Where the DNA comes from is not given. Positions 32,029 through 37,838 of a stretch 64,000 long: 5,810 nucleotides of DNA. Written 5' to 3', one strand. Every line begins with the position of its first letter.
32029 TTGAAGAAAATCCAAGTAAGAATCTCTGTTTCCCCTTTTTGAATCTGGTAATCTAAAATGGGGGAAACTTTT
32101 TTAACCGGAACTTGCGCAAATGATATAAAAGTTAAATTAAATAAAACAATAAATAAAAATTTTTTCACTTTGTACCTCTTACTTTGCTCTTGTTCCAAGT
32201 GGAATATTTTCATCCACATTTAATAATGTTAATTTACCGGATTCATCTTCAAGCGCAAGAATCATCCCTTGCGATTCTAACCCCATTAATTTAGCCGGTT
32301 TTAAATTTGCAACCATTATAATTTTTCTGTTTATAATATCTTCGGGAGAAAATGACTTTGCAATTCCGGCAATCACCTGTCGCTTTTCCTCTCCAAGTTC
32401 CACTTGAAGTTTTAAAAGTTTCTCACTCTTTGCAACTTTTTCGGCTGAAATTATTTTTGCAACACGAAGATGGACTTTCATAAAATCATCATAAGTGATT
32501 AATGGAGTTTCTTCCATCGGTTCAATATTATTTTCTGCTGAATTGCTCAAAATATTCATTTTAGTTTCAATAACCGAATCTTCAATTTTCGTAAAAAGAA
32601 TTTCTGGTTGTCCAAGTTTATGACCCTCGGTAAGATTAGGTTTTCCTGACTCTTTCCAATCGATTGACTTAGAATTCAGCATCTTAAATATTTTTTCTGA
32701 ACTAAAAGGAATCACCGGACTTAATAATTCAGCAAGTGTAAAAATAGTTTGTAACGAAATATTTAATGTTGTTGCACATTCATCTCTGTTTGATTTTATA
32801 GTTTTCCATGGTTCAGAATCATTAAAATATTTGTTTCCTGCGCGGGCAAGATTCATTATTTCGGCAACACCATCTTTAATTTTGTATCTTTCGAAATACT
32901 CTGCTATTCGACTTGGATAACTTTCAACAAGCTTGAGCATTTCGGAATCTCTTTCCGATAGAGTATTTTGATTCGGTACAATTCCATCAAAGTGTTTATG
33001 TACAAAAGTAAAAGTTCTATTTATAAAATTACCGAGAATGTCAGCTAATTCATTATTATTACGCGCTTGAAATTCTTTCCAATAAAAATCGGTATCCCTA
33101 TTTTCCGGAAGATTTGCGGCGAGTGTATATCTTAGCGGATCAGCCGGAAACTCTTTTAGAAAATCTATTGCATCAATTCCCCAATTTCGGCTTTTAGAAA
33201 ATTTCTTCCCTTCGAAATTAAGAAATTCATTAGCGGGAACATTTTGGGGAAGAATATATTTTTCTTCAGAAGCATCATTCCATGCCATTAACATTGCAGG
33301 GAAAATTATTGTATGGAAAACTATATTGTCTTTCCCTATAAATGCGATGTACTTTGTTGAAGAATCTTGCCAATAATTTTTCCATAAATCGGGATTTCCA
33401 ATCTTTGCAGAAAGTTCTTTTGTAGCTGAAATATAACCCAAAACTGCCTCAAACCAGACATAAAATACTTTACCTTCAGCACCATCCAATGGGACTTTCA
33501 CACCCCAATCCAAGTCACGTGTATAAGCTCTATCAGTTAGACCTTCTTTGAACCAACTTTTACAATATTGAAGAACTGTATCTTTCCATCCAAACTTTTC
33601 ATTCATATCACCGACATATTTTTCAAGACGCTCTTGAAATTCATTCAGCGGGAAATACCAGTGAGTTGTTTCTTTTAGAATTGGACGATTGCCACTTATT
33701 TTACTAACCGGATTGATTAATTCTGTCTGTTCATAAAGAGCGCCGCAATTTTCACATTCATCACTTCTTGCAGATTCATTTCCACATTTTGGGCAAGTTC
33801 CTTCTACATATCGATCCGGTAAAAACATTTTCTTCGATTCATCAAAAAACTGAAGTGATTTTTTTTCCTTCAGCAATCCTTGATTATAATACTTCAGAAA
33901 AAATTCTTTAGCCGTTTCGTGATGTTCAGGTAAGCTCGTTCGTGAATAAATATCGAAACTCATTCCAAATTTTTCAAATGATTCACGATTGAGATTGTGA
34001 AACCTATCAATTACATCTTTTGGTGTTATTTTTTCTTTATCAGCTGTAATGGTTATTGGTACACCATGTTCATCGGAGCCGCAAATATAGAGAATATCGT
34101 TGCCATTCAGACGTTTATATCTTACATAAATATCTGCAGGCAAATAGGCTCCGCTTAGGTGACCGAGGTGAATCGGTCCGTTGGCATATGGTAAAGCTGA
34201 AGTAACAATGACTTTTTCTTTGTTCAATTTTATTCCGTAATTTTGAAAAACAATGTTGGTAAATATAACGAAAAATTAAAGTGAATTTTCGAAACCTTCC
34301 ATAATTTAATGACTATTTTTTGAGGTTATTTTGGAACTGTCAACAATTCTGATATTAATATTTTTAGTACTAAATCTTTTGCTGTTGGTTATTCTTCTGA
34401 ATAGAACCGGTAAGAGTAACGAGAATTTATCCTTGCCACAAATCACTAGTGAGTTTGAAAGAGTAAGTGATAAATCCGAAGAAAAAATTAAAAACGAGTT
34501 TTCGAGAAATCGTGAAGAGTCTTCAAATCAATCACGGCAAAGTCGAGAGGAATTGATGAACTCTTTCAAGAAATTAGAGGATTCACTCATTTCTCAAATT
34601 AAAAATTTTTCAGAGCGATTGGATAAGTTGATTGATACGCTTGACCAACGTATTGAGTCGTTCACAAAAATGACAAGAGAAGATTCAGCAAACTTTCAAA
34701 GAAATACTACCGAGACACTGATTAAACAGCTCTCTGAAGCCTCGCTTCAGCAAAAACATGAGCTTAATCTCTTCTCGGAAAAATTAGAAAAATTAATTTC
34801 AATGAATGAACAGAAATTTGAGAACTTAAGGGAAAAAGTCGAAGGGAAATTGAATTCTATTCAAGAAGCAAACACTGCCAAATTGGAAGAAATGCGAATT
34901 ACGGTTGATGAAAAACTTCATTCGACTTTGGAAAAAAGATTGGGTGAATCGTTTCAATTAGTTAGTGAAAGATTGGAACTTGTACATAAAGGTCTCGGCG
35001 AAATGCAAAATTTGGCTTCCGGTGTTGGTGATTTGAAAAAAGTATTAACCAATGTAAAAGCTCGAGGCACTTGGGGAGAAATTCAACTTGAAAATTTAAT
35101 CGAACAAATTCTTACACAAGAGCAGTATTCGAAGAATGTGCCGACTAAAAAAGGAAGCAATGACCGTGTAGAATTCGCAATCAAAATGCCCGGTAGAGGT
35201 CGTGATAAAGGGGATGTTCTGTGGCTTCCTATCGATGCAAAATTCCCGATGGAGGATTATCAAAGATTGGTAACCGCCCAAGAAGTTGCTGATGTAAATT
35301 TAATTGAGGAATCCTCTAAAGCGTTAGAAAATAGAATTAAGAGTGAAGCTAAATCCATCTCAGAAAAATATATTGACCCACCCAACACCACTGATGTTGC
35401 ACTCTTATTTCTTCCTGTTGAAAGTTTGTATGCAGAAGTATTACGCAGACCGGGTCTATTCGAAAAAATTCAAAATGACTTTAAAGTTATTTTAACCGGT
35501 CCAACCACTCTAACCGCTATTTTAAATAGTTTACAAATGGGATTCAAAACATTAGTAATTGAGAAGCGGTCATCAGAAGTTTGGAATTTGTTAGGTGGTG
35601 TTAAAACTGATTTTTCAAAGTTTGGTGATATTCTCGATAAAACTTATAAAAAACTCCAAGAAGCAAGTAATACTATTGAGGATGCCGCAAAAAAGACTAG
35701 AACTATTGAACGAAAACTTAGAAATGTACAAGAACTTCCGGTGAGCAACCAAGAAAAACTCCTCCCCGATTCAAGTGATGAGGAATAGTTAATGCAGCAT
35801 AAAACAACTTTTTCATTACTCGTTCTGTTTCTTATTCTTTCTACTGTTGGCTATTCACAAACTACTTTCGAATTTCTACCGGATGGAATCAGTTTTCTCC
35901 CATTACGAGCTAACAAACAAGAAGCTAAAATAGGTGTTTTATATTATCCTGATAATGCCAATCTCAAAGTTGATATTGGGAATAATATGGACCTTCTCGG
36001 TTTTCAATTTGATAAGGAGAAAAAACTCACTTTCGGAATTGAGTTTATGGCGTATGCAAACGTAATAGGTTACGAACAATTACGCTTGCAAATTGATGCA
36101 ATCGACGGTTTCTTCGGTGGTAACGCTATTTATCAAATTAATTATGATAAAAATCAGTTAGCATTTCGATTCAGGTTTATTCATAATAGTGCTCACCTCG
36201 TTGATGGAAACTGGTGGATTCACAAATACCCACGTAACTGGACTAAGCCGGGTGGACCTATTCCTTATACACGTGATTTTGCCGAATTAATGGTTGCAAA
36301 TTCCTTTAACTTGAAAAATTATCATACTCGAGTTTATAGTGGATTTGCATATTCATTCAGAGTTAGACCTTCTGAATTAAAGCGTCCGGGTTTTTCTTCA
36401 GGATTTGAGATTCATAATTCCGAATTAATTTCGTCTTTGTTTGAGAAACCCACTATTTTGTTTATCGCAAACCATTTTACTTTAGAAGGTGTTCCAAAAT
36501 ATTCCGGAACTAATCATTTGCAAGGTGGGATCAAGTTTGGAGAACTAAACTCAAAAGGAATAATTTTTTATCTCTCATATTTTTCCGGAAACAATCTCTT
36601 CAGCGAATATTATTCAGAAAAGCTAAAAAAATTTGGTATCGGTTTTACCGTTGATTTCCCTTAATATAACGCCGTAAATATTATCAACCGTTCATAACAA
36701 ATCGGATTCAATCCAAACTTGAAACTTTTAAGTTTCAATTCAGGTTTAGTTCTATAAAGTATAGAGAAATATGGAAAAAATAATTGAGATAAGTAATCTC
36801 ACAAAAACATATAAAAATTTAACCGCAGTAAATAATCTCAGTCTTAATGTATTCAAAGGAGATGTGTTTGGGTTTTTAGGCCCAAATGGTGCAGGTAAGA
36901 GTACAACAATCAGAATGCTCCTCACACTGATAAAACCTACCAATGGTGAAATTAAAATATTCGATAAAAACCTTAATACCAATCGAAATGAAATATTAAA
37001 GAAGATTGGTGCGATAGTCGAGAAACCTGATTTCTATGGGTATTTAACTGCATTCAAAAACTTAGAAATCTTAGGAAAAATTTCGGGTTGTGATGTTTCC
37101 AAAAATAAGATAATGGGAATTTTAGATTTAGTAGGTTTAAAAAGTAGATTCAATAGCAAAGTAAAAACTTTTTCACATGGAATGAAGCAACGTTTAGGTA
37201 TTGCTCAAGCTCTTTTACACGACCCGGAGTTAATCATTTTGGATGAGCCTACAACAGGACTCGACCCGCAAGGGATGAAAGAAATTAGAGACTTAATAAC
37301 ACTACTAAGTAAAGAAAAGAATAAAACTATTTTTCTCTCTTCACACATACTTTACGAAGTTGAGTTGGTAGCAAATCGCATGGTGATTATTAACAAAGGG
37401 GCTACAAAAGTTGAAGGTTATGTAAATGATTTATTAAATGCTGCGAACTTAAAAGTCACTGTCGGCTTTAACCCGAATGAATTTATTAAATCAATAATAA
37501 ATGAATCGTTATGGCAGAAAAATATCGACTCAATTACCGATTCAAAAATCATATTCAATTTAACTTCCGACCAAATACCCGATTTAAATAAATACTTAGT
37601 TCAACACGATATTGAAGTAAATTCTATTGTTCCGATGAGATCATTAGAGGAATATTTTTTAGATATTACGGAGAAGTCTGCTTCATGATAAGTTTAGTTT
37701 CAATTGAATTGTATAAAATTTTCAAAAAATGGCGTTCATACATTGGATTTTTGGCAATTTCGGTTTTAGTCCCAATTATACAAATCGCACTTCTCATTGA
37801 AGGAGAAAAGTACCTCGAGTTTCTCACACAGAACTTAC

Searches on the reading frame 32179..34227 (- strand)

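Call 31: search_protein_families(library=pfam, proteins=[window:32179-34227:-], max_evalue=0.00001)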
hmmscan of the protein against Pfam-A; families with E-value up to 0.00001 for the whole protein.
window:32179-34227:- (682 aa): 5 families
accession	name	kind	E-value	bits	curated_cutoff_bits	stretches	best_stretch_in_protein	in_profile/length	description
PF09334.17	tRNA-synt_1g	-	1e-157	525.4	20.1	1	7-405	2-390/391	tRNA synthetases class I (M)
PF01588.26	tRNA_bind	-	1.1e-28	99.6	27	1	587-680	1-96/96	Putative tRNA binding domain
PF19303.5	Anticodon_3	-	3.2e-20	73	23.5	1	417-554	1-141/152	Anticodon binding domain of methionyl tRNA ligase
PF00133.28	tRNA-synt_1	-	1.1e-19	71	22.7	1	3-247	22-245/414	tRNA synthetases class I (I, L, M and V)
PF08264.19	Anticodon_1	-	2.2e-08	34.6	25.1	1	427-526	1-106/148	Anticodon-binding domain of tRNA ligase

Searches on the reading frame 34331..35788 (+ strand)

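Call 43: search_protein_families(library=pfam, proteins=[window:34331-35788:+], max_evalue=0.00001)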
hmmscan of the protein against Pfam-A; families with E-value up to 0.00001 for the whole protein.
window:34331-35788:+ (485 aa): 1 family
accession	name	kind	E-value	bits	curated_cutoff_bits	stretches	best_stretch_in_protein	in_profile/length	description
PF02646.22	RmuC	-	5.5e-78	262.5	26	1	184-475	2-290/291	RmuC family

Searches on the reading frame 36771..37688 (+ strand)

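Call 43: search_protein_families(library=pfam, proteins=[window:36771-37688:+], max_evalue=0.00001)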
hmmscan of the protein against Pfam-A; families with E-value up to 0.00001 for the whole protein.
window:36771-37688:+ (305 aa): 2 families
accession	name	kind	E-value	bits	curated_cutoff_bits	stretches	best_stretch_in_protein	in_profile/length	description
PF00005.33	ABC_tran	-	2.1e-30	106.5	25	1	20-162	1-137/137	ABC transporter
PF13304.12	AAA_21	-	1.1e-12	49.1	27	1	134-197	238-303/304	AAA domain, putative AbiEii toxin, Type IV TA system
